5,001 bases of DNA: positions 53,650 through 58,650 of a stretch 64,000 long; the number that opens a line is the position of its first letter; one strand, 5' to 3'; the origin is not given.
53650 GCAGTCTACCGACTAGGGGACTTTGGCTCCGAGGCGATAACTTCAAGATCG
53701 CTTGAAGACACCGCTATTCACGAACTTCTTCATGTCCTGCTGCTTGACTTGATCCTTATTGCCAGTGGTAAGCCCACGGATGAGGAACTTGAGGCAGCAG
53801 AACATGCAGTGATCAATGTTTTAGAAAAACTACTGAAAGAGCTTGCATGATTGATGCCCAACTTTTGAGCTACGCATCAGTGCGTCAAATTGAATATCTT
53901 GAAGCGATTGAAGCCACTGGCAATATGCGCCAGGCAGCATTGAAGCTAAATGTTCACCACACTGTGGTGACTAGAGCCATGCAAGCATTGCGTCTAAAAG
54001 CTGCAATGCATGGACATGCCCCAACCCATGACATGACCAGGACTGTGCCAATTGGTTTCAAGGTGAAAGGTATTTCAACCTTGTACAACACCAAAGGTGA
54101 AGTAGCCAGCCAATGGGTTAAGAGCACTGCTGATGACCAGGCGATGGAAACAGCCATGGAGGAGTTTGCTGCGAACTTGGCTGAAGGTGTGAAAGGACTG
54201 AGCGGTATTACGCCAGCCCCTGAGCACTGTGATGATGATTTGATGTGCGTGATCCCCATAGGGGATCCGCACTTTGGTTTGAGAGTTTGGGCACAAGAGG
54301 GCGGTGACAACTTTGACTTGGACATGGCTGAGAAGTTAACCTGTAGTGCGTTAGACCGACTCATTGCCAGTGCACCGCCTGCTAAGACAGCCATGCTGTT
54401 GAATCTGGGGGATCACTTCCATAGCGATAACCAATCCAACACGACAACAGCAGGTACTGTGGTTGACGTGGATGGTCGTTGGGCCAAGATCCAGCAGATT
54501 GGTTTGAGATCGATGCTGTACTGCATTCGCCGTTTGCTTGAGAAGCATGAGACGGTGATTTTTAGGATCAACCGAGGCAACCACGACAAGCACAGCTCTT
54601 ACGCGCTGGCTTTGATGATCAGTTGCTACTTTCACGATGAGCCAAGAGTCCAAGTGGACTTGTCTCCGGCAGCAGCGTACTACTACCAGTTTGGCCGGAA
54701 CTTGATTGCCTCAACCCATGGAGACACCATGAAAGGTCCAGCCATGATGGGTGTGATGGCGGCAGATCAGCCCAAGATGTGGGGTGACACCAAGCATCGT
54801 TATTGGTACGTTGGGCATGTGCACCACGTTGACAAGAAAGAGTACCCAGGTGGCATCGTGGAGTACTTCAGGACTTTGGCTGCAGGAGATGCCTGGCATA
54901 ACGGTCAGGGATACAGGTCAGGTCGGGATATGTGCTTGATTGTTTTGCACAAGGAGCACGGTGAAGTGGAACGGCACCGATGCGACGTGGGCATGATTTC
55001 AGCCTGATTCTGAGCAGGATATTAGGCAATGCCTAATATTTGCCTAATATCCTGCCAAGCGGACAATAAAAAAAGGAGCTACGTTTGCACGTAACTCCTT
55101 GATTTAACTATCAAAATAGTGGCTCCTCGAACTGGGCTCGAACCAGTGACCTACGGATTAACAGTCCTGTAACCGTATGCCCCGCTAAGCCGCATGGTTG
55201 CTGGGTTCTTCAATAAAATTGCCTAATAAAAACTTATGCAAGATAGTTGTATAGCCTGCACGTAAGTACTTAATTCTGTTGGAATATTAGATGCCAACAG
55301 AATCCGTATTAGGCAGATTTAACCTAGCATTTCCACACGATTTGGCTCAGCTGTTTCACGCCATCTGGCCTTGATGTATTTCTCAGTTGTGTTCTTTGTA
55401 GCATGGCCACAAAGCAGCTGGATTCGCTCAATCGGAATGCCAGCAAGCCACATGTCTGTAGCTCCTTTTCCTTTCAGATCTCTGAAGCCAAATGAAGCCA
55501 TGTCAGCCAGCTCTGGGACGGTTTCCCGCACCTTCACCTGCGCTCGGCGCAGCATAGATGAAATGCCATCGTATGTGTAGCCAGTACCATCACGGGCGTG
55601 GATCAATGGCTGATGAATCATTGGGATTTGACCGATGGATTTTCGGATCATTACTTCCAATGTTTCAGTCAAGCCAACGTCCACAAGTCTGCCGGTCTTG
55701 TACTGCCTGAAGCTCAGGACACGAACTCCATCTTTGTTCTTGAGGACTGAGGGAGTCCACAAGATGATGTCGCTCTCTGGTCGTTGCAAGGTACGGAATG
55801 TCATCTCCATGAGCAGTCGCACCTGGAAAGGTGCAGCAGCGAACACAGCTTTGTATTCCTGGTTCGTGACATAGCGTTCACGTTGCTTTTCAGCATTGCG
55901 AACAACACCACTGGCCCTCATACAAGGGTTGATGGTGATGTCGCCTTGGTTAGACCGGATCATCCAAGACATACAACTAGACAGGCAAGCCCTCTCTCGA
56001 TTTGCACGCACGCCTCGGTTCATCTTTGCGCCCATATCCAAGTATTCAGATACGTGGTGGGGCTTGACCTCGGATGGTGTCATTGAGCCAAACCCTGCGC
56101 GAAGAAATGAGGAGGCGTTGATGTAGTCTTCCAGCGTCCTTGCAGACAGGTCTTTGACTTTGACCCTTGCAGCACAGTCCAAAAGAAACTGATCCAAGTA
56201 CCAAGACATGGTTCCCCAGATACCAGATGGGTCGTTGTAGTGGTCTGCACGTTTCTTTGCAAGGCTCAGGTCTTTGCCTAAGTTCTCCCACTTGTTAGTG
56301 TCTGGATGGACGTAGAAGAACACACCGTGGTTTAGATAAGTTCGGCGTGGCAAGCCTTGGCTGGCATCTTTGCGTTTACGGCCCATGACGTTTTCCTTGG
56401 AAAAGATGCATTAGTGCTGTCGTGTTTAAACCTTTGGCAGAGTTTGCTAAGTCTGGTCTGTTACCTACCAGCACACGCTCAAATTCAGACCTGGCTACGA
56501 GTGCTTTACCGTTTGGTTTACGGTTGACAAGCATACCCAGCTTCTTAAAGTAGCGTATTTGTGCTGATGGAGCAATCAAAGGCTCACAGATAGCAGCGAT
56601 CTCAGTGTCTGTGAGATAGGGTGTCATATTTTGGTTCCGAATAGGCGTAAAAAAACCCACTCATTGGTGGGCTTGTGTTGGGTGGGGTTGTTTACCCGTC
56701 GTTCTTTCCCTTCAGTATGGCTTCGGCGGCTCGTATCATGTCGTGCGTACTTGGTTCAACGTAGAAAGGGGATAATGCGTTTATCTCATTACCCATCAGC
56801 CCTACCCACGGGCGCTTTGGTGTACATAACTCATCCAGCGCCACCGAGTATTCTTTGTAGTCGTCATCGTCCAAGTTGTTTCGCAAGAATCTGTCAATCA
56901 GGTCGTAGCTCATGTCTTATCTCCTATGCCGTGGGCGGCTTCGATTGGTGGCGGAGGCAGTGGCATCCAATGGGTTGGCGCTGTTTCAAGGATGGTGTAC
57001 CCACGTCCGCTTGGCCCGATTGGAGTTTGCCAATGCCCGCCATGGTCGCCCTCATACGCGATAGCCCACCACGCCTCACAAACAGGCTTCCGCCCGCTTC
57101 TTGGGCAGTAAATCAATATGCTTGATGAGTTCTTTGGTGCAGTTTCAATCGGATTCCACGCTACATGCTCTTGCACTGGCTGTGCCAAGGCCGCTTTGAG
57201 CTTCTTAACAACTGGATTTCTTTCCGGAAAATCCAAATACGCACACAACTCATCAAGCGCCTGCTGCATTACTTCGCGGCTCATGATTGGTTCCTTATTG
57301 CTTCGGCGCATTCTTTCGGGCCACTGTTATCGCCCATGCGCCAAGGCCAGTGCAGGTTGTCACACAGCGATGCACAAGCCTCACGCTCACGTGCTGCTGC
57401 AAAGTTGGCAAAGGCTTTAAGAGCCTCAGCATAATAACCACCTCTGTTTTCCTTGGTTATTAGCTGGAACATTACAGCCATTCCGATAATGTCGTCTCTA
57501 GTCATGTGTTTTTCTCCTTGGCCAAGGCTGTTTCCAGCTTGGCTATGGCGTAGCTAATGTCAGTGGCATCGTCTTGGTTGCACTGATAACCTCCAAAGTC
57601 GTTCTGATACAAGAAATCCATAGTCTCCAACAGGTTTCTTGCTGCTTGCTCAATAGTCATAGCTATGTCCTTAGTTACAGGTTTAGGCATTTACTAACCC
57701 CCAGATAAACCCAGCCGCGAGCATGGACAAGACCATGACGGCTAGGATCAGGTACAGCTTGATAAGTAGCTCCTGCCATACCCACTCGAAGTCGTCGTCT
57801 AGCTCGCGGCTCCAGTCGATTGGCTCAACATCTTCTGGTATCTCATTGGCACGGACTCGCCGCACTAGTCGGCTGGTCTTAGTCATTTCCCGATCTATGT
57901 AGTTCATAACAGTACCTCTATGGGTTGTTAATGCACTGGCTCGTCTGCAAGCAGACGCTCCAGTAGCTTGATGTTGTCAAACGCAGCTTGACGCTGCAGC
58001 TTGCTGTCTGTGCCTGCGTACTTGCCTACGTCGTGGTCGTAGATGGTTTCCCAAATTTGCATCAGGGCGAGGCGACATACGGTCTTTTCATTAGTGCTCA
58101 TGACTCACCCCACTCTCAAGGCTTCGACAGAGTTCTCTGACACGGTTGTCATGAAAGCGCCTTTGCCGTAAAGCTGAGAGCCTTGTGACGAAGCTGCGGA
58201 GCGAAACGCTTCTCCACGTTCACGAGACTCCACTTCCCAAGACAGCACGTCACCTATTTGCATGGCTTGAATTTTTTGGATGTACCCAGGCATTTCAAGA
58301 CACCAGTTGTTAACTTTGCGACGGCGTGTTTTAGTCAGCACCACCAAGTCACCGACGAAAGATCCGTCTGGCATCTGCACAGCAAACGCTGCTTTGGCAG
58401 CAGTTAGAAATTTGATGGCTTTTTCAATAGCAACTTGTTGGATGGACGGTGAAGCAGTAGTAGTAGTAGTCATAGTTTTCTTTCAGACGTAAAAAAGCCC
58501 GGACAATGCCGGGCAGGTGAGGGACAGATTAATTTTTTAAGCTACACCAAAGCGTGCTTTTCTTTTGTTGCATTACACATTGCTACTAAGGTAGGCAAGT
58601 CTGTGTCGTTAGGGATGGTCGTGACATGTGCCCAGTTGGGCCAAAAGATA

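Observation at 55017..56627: Complete lambda-like integration module (Int, Xis-like, tRNA-Asn attP, arm-type repeats) in a vRNAP phage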

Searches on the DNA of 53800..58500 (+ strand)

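Call 7: search_dna_similar(query=window:53800-58500:+, collection=phages, mode=distant, max_rows=30)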
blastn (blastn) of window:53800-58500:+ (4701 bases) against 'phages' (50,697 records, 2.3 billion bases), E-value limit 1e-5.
Records with a match: 24; places in all: 28; records where one place covers at least 80% of the query: 0.
Best place of each record, by identity: 90-95% 2; 80-90% 21; 60-80% 1.
By first word of the organism name: Acinetobacter 6; Microbacterium 6; Streptomyces 4; Escherichia 3; Burkholderia 2; Ralstonia 1; Aeromonas 1; Klebsiella 1.
By host as written in the record: - 6; Microbacterium paraoxydans NWU1 6; Streptomyces lividans JI 1326 3; Escherichia coli 2; Burkholderia cenocepacia 2; Ralstonia solanacearum T379 1; Aeromonas salmonicida 1; Klebsiella pneumoniae ST101-KPC2 1; and 2 more.
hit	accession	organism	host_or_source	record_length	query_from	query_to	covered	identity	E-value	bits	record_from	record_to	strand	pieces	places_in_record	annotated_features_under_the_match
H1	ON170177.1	Ralstonia phage YO103_6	Ralstonia solanacearum T379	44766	1321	1702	4%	75.2%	8e-10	146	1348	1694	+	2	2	record has no annotation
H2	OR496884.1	Aeromonas phage AerS_266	Aeromonas salmonicida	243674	1312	1371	1%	83.6%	5e-6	61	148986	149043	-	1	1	tRNA-Asn | tRNA-Asp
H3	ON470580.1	Escherichia phage vB_EcoM-606R7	Escherichia coli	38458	1314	1368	1%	89.1%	1e-8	71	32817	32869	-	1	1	tRNA-Asn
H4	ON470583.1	Escherichia phage vB_EcoS-689R5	Escherichia coli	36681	1314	1368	1%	89.1%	1e-8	71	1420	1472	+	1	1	tRNA-Asn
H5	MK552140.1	Burkholderia phage BcepSaruman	Burkholderia cenocepacia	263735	1318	1368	1%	86.3%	5e-6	62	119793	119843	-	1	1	none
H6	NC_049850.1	Burkholderia phage BcepSaruman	Burkholderia cenocepacia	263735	1318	1368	1%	86.3%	5e-6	62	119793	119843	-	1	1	none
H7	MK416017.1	Klebsiella phage ST101-KPC2phi6.3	Klebsiella pneumoniae ST101-KPC2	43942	1321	1368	1%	91.7%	1e-8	70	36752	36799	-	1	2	tRNA-Asn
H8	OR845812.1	Escherichia phage ECO95 1-6-1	Escherichia coli O157:H7 ATCC 43895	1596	1321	1368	1%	91.7%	1e-8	70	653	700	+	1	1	record has no annotation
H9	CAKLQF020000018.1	Acinetobacter phage MD-2021a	not known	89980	1321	1368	1%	87.5%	5e-6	61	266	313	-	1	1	tRNA-Asn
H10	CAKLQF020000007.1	Acinetobacter phage MD-2021a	not known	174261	1321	1368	1%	87.5%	5e-6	61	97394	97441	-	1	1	tRNA-Asn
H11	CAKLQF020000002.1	Acinetobacter phage MD-2021a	not known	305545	1321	1368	1%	87.5%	5e-6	61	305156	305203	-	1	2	tRNA-Asn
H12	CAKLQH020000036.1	Acinetobacter phage MD-2021a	not known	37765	1321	1368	1%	87.5%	5e-6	61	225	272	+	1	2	tRNA-Asn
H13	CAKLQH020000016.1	Acinetobacter phage MD-2021a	not known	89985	1321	1368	1%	87.5%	5e-6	61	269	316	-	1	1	tRNA-Asn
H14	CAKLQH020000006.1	Acinetobacter phage MD-2021a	not known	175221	1321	1368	1%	87.5%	5e-6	61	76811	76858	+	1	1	tRNA-Asn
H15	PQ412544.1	Streptomyces phage Quantum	Streptomyces lividans JI 1326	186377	1323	1368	1%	89.1%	5e-6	62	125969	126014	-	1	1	202: tRNA-Asn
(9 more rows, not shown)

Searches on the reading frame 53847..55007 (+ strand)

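Call 8: search_protein_families(library=pfam, proteins=[window:53847-55007:+], max_evalue=0.01)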
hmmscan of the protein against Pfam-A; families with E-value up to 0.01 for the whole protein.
window:53847-55007:+ (386 aa): 1 family
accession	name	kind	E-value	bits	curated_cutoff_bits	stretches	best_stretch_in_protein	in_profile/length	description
PF00126.33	HTH_1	-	8.7e-05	22.8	26.6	1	13-49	2-38/60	Bacterial regulatory helix-turn-helix protein, lysR family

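Call 9: search_protein_families(library=phrogs, proteins=[window:53847-55007:+], max_evalue=0.001)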
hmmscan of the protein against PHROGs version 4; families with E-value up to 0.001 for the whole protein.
window:53847-55007:+ (386 aa): 5 families
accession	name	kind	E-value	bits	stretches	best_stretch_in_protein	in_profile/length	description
phrog_704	-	DNA, RNA and nucleotide metabolism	4.3e-102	343.1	1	15-384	9-389/390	DNA repair exonuclease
phrog_20762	-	unknown function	2.7e-27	96.4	1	268-383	1-117/117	-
phrog_284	-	DNA, RNA and nucleotide metabolism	8.6e-19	68.7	1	85-374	80-387/398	exonuclease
phrog_20703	-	unknown function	7.7e-17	62.9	1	48-202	81-233/258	-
phrog_21891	-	unknown function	1.6e-08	36.2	1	251-368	4-120/130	-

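Call 28: search_protein_families(library=ncbifam, proteins=[window:53847-55007:+], max_evalue=0.1)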
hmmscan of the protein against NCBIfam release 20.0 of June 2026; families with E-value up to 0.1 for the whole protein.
window:53847-55007:+ (386 aa): 1 family
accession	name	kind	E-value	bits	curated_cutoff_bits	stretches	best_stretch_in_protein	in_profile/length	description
TIGR04123.1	P_estr_lig_assc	hypoth_equivalog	0.002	17.6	150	0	139-208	27-92/207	ligase-associated DNA damage response endonuclease PdeM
